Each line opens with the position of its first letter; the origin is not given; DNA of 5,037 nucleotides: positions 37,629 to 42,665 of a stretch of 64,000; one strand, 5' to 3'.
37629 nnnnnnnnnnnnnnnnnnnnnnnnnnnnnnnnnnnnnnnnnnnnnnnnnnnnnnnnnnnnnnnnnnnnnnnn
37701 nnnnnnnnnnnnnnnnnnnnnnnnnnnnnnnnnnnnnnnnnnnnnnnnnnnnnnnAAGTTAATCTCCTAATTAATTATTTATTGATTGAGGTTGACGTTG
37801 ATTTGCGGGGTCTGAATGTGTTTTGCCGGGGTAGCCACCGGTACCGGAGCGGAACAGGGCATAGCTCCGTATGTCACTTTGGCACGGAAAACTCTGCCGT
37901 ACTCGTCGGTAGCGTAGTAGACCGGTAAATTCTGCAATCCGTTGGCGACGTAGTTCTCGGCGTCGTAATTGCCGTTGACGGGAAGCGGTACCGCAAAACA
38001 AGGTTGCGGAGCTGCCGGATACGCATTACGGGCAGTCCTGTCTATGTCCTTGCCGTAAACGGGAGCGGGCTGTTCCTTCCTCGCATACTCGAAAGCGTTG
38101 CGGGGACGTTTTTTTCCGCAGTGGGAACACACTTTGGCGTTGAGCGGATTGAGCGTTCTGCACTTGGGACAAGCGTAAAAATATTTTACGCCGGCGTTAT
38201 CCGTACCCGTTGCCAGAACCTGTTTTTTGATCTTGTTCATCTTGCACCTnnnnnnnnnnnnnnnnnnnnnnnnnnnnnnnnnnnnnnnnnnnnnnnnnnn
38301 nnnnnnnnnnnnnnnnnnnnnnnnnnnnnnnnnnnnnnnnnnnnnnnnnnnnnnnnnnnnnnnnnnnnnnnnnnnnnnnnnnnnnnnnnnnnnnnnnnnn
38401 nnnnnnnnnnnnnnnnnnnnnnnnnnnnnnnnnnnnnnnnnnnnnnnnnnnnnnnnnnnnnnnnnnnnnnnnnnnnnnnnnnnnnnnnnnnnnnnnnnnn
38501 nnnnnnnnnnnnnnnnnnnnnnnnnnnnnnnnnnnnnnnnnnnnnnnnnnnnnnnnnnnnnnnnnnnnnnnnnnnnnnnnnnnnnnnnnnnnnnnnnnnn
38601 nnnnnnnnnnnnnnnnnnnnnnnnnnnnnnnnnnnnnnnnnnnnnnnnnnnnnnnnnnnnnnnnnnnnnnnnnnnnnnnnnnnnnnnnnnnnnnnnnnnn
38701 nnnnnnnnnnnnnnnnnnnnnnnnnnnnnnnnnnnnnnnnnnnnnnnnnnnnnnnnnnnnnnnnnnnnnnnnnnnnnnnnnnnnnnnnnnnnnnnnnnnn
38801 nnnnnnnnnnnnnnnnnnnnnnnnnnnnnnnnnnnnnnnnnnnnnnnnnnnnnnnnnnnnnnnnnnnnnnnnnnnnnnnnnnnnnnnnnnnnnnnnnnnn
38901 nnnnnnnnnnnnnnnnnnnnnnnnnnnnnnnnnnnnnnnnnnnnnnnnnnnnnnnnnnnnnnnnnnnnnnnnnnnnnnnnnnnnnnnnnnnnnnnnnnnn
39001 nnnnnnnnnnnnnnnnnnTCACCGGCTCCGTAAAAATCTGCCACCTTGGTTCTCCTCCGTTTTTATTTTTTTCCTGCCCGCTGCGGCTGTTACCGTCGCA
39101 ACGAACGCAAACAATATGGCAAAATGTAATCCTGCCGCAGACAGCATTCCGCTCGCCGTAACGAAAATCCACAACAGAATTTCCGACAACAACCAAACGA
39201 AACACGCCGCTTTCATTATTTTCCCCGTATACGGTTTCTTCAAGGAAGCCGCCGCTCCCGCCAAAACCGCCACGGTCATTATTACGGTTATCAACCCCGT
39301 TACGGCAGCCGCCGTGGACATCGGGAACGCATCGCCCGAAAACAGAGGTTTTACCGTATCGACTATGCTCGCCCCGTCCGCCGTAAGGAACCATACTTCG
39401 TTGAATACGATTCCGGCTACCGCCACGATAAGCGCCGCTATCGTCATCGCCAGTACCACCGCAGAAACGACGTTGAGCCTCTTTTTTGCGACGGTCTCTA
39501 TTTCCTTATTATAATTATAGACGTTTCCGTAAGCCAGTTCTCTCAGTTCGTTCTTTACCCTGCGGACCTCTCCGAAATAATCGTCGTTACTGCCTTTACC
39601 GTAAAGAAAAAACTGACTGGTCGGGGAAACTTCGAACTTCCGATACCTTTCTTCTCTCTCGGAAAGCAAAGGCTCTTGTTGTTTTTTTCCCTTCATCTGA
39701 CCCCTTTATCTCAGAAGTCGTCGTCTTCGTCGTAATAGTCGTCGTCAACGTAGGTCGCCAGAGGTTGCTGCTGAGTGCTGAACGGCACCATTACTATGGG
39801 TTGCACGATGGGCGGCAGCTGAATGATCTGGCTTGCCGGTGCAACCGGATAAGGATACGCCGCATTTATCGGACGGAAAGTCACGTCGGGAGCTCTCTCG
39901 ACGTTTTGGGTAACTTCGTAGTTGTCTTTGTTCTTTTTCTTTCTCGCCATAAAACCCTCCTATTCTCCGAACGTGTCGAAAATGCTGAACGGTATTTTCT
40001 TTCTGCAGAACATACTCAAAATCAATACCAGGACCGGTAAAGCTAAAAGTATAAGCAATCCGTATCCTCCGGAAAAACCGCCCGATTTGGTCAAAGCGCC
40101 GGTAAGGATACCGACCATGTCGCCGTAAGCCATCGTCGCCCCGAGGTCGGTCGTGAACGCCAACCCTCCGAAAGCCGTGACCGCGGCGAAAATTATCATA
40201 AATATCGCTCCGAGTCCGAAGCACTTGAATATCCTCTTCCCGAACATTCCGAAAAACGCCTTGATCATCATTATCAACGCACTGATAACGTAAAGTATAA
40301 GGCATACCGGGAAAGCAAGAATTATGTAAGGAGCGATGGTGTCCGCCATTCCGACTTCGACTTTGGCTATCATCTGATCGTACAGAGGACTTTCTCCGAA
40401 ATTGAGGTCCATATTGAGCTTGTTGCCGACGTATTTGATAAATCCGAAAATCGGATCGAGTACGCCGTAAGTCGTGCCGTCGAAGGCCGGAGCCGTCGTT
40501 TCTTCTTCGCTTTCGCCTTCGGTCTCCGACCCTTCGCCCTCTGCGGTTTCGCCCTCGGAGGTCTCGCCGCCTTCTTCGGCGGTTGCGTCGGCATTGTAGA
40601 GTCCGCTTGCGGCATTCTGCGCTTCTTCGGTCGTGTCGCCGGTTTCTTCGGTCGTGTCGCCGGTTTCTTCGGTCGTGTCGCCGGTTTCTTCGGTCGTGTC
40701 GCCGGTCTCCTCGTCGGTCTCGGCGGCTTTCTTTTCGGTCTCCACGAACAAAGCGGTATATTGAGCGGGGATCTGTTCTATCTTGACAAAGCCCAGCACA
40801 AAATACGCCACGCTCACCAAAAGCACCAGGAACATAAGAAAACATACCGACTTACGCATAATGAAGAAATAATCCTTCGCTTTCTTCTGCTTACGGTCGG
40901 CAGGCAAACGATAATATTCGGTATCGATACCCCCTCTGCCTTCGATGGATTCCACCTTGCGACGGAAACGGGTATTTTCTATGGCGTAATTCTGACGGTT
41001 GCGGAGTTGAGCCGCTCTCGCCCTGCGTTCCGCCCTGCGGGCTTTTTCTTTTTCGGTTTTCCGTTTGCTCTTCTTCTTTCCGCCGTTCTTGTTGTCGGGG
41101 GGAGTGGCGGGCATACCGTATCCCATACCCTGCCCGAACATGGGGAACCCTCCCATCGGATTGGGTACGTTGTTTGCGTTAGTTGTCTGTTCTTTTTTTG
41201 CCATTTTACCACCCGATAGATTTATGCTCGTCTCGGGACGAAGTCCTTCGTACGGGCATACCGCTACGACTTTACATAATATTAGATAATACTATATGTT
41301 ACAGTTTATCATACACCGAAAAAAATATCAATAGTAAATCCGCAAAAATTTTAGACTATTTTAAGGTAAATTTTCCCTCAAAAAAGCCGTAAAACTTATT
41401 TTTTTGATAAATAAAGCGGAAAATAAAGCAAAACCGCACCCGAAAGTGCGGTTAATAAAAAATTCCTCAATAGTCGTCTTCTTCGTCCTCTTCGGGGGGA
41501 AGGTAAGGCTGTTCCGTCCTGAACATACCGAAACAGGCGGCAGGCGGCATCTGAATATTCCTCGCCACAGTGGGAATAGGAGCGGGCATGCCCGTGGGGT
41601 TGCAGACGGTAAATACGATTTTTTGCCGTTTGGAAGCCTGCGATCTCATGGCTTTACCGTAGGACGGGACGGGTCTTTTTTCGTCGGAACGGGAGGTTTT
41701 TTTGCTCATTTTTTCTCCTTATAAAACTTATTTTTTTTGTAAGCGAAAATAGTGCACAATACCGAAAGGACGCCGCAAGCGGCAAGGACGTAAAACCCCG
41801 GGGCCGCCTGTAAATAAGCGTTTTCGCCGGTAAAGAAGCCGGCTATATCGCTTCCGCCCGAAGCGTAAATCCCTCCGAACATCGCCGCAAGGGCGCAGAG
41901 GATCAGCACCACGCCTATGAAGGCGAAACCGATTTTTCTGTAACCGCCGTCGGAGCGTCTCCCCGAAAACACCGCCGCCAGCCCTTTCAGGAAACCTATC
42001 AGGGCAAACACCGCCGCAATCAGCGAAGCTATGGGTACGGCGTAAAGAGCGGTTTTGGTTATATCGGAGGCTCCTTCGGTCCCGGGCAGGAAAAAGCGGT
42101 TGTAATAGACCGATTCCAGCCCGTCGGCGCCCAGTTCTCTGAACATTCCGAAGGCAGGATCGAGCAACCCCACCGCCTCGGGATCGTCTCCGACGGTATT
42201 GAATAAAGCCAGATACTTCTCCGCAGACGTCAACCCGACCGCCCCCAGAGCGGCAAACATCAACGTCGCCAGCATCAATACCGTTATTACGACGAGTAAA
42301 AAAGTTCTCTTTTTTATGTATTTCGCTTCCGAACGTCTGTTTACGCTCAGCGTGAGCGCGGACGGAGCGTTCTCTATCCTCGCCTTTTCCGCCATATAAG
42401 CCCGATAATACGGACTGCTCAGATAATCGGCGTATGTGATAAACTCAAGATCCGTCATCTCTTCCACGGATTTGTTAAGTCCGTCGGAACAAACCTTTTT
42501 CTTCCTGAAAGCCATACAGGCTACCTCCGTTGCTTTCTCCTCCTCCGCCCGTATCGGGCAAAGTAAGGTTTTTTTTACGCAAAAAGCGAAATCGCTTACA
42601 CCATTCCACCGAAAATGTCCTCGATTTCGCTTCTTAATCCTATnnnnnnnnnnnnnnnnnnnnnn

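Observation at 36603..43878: Candidate undescribed system: ten-gene locus in which nine genes are built from three shuffled, uncharacterised modules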

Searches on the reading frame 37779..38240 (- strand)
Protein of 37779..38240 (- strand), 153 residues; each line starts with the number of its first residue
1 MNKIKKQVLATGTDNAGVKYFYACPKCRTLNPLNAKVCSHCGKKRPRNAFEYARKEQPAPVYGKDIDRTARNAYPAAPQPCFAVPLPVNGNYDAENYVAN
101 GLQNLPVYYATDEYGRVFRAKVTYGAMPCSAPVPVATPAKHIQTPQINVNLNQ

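Call 3: search_protein_families(library=pfam, proteins=[window:37779-38240:-], max_evalue=1)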
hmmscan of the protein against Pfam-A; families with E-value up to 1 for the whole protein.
window:37779-38240:- (153 aa): 10 families
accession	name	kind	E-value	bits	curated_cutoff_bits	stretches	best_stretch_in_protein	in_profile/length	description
PF13240.11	Zn_Ribbon_1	-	3.2e-05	24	25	1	24-44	2-22/23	zinc-ribbon domain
PF12773.13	DZR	-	0.00019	21.9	27.3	1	23-42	26-45/45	Double zinc ribbon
PF10571.15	UPF0547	-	0.0044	17.6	29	1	24-42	3-21/26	Uncharacterised protein family UPF0547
PF18912.6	DZR_2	-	0.0044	17.3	27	1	22-48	22-49/56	Double zinc ribbon domain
PF24286.1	DUF7474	-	0.063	13.7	27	1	19-47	2-30/194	Family of unknown function (DUF7474)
PF12898.13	Stc1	-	0.073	14.1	24.8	1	3-57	21-73/84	Stc1 domain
PF17283.8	Zn_ribbon_SprT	-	0.32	11.5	28.1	0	19-30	2-13/38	SprT-like zinc ribbon domain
PF00641.23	Zn_ribbon_RanBP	-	0.32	10.8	27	1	24-45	7-28/30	Zn-finger in Ran binding protein and others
PF13248.11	Zn_ribbon_3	-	0.57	10.2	27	0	22-44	3-25/26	zinc-ribbon domain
PF20864.3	Zn_ribbon_TEX13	-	0.7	10.2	17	0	23-41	2-20/20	Putative testis-expressed protein 13C, zinc finger domain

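Call 4: search_protein_families(library=ncbifam, proteins=[window:37779-38240:-], max_evalue=1)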
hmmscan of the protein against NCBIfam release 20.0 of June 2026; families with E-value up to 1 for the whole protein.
window:37779-38240:- (153 aa): 8 families
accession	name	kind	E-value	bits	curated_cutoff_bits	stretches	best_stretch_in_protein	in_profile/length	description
NF003161.0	PRK04136.1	equivalog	0.0043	16.6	54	1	23-45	16-38/49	50S ribosomal protein L40e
NF041664.1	RNAP_arch_Epp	equivalog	0.044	13.7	50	1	23-44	2-21/57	transcription elongation factor subunit Spt4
NF045510.1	4Cys_prefix_kin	domain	0.085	13.1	24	1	25-43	5-24/26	4-Cys prefix domain-containing protein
NF041910.1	HVO_0416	equivalog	0.1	12.5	80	1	23-42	36-55/58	HVO_0416 family zinc finger protein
NF009148.0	PRK12496.1-5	equivalog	0.14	12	243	1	18-48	122-152/163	hypothetical protein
NF011616.0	PRK15042.1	subfamily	0.23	10.9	248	1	47-76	165-193/219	propanediol/glycerol family dehydratase medium subunit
NF011149.0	PRK14559.1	equivalog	0.26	10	374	1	23-43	3-23/642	serine/threonine phosphatase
NF041911.1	HVO_0649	equivalog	0.72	9.8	70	0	13-29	41-57/65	HVO_0649 family zinc finger protein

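Call 62: search_protein_families(library=padloc, proteins=[window:37779-38240:-], max_evalue=0.01)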
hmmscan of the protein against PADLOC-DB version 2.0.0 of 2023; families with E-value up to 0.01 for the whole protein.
window:37779-38240:- (153 aa): 0 families

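Call 63: search_protein_families(library=phrogs, proteins=[window:37779-38240:-], max_evalue=0.01)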
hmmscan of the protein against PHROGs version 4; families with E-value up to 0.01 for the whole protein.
window:37779-38240:- (153 aa): 1 family
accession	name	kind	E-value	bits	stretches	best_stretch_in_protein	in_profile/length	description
phrog_10714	-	unknown function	0.0026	19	1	12-51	63-105/109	-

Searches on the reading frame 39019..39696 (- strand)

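Call 3: search_protein_families(library=pfam, proteins=[window:39019-39696:-], max_evalue=1)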
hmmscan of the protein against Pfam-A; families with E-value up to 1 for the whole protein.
window:39019-39696:- (225 aa): 2 families
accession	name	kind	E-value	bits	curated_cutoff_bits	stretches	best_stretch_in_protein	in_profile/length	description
PF15562.11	Imm17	-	0.05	13.9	25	1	86-145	4-58/61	Immunity protein 17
PF20990.2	DUF2207_C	-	0.82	9.8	33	0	33-154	96-191/247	Predicted membrane protein (DUF2207) C-terminal domain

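Call 4: search_protein_families(library=ncbifam, proteins=[window:39019-39696:-], max_evalue=1)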
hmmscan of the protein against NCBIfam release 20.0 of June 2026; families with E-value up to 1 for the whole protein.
window:39019-39696:- (225 aa): 0 families

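Call 62: search_protein_families(library=padloc, proteins=[window:39019-39696:-], max_evalue=0.01)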
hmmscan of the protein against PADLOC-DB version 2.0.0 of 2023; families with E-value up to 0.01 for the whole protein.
window:39019-39696:- (225 aa): 0 families

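Call 63: search_protein_families(library=phrogs, proteins=[window:39019-39696:-], max_evalue=0.01)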
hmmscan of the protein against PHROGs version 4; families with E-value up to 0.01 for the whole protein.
window:39019-39696:- (225 aa): 0 families

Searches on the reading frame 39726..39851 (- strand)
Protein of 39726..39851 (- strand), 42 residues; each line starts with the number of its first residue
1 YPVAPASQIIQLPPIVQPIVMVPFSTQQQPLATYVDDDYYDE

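Call 54: search_protein_representatives(alignment_id=A3)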
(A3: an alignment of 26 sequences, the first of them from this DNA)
Query: 26 sequences, 39 profile positions. Proteins with E-value up to 0.001 (for the whole library): 178; up to 1e-10: 13; up to 1e-30: 0. The best 150 are listed.
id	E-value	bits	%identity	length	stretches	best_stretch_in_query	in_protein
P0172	2.3e-12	62.3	-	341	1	4-38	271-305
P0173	5.1e-12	61.2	-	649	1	4-38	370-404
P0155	8.1e-12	60.5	-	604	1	2-38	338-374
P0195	1.0e-11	60.2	-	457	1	3-38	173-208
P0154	1.5e-11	59.6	-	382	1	5-39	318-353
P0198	2.4e-11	59.0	-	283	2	3-38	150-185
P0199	3.0e-11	58.7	-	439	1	4-38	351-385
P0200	4.2e-11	58.2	-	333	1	5-38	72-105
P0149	4.6e-11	58.1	-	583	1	5-39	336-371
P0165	6.7e-11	57.6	-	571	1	3-39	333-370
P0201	7.1e-11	57.5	-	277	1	3-38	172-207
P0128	8.9e-11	57.2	-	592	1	2-39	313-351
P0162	1.0e-10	57.0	-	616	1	2-39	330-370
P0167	1.1e-10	56.9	-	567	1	4-39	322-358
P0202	1.6e-10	56.4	-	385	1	4-37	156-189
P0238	2.1e-07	46.4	-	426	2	2-32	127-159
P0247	5.8e-07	45.0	-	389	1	3-38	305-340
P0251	7.6e-07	44.6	-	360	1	5-39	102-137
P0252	8.0e-07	44.5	-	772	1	3-39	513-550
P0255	1.0e-06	44.2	-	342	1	6-39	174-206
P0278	8.9e-06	41.2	-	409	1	3-31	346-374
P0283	1.1e-05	40.9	-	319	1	4-30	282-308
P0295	3.8e-05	39.2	-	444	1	2-31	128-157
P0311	8.8e-05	38.0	-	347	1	5-39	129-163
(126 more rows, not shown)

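Call 56: search_protein_families(library=pfam, proteins=[P0252, P0247, P0283, P0278, P0199, P0255, P0251, P0295, P0311, P0238], max_evalue=0.01)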
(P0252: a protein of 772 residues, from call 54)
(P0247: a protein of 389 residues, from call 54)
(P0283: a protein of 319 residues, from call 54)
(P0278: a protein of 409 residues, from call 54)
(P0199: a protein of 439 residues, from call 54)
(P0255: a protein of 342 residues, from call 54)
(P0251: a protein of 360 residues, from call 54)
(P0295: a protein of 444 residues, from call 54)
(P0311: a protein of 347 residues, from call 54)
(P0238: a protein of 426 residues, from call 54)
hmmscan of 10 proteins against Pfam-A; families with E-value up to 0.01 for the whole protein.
P0252 (772 aa): 1 family
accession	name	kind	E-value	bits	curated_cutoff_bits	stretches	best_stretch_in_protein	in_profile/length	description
PF02987.21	LEA_4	-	1.9e-05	24.9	51.1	1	285-326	2-43/44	Late embryogenesis abundant protein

P0247 (389 aa): 0 families

P0283 (319 aa): 4 families
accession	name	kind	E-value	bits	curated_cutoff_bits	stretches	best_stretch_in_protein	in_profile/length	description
PF13240.11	Zn_Ribbon_1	-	0.00027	21.1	25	1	123-143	2-22/23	zinc-ribbon domain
PF13248.11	Zn_ribbon_3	-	0.0011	18.8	27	1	122-142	4-24/26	zinc-ribbon domain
PF12773.13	DZR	-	0.0015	19.1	27.3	1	123-141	27-45/45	Double zinc ribbon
PF21074.2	GDH_C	-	0.006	16.2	26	1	28-94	265-331/339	Glutamate dehydrogenase, C-terminal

P0278 (409 aa): 10 families
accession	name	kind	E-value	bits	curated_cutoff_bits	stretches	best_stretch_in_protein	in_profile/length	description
PF13240.11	Zn_Ribbon_1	-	1.9e-21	75.6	25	4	62-83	2-23/23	zinc-ribbon domain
PF12773.13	DZR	-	1.2e-16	61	27.3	2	4-51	1-45/45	Double zinc ribbon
PF18912.6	DZR_2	-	8.7e-09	35.5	27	2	33-79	10-55/56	Double zinc ribbon domain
PF13248.11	Zn_ribbon_3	-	2.1e-05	24.2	27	0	204-225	2-23/26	zinc-ribbon domain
PF24463.1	DUF7577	-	8.5e-05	22.5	28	1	33-54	5-26/27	Domain of unknown function (DUF7577)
PF17032.10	Zn_ribbon_15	-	0.0024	19.1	28.9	0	33-80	26-73/73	zinc-ribbon family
PF00641.23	Zn_ribbon_RanBP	-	0.0035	17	27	1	207-225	7-25/30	Zn-finger in Ran binding protein and others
PF14768.12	RPA_interact_C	-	0.0049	17.8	25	1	61-111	1-46/80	Replication protein A interacting C-terminal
PF04810.20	zf-Sec23_Sec24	-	0.0053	17.2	25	1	186-216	8-35/39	Sec23/Sec24 zinc finger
PF03938.19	OmpH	-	0.0087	16.7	32.4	0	96-189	12-108/141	Outer membrane protein (OmpH-like)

P0199 (439 aa): 1 family
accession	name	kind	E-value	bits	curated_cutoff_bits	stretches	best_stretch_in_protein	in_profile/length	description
PF07382.16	HC2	-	0.0036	17.9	40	1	251-335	7-93/194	Histone H1-like nucleoprotein HC2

P0255 (342 aa): 0 families

P0251 (360 aa): 0 families

P0295 (444 aa): 0 families

P0311 (347 aa): 2 families
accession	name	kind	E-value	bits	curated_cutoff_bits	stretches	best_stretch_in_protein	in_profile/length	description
PF14126.11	DUF4293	-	0.0023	18.6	27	1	208-330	6-134/153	Domain of unknown function (DUF4293)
PF18912.6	DZR_2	-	0.0023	18.2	27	0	45-72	22-50/56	Double zinc ribbon domain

P0238 (426 aa): 0 families

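Call 65: search_solved_structures(query=A3, max_evalue=10, show_alignments=3)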
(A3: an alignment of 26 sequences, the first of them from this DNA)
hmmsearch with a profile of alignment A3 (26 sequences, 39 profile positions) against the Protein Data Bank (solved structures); distinct sequences matched with E-value up to 10: 0.

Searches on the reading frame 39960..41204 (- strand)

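Call 3: search_protein_families(library=pfam, proteins=[window:39960-41204:-], max_evalue=1)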
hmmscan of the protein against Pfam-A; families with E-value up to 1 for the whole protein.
window:39960-41204:- (414 aa): 3 families
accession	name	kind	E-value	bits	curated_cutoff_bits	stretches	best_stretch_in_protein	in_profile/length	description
PF24334.1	DUF7502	-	0.045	13.6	27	1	114-236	147-255/281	Family of unknown function (DUF7502)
PF16118.10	DUF4834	-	0.065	14.6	27.8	1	122-194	3-71/99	Domain of unknown function (DUF4834)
PF14584.11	DUF4446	-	0.54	10.7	27.4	1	120-208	2-90/150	Protein of unknown function (DUF4446)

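Call 4: search_protein_families(library=ncbifam, proteins=[window:39960-41204:-], max_evalue=1)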
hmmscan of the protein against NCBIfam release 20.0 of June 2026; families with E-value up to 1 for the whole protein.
window:39960-41204:- (414 aa): 1 family
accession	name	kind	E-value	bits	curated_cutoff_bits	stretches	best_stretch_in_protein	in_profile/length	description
NF040557.1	CAS_Csx27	equivalog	0.025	14.6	65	1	93-144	124-177/223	type VI-B CRISPR accessory protein Csx27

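Call 62: search_protein_families(library=padloc, proteins=[window:39960-41204:-], max_evalue=0.01)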
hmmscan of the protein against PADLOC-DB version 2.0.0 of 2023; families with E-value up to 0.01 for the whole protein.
window:39960-41204:- (414 aa): 1 family
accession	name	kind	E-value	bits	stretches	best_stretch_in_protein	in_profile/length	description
PDLC01604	tm_4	-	0.0067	14.8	1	87-145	109-169/215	CAS-VI-B; associated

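Call 63: search_protein_families(library=phrogs, proteins=[window:39960-41204:-], max_evalue=0.01)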
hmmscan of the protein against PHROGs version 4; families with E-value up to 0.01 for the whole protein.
window:39960-41204:- (414 aa): 0 families

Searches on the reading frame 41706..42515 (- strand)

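Call 3: search_protein_families(library=pfam, proteins=[window:41706-42515:-], max_evalue=1)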
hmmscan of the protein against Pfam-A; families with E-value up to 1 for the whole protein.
window:41706-42515:- (269 aa): 2 families
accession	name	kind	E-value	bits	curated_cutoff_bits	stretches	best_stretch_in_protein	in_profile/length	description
PF07843.16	DUF1634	-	0.24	12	27.5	1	65-89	77-101/102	Protein of unknown function (DUF1634)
PF07898.18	DUF1676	-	0.25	11.8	24.3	1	18-98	65-150/170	Protein of unknown function (DUF1676)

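Call 4: search_protein_families(library=ncbifam, proteins=[window:41706-42515:-], max_evalue=1)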
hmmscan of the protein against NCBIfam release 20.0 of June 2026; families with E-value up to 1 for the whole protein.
window:41706-42515:- (269 aa): 2 families
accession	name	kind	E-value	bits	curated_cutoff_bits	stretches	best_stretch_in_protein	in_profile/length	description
NF011341.0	PRK14758.1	equivalog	0.017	15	66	1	193-211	6-21/27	hypothetical protein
NF052476.1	small_YdgU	equivalog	0.028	14.3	24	1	197-211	7-21/27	small membrane protein YdgU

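Call 62: search_protein_families(library=padloc, proteins=[window:41706-42515:-], max_evalue=0.01)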
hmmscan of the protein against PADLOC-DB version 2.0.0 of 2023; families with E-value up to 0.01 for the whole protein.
window:41706-42515:- (269 aa): 0 families

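Call 63: search_protein_families(library=phrogs, proteins=[window:41706-42515:-], max_evalue=0.01)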
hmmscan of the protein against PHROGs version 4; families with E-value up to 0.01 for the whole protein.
window:41706-42515:- (269 aa): 0 families

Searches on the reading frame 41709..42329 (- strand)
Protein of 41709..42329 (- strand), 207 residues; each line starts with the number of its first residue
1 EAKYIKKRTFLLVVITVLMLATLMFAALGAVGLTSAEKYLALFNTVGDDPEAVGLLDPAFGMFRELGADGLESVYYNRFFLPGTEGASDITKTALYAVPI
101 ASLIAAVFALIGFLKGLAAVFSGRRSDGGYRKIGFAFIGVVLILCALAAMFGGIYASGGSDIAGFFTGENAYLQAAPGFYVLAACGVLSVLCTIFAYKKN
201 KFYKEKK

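Call 59: find_homologous_proteins(query=A4, max_evalue=0.01)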
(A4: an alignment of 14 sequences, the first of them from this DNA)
Query A4 (14 sequences) (207 aa, profile of the alignment): 6 proteins with E <= 0.01 among 8000 candidates.
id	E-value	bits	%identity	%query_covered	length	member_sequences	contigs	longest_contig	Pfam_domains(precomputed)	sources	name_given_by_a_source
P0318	1.6e-37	147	100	100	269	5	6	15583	-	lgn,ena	-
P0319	7.0e-29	119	71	95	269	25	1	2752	-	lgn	-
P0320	1.7e-14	72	-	-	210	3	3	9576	-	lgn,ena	-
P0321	3.1e-9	55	-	-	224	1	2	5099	-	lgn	-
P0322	5.4e-8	51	26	50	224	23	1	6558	-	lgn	-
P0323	1.1e-5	43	-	-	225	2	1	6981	-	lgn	-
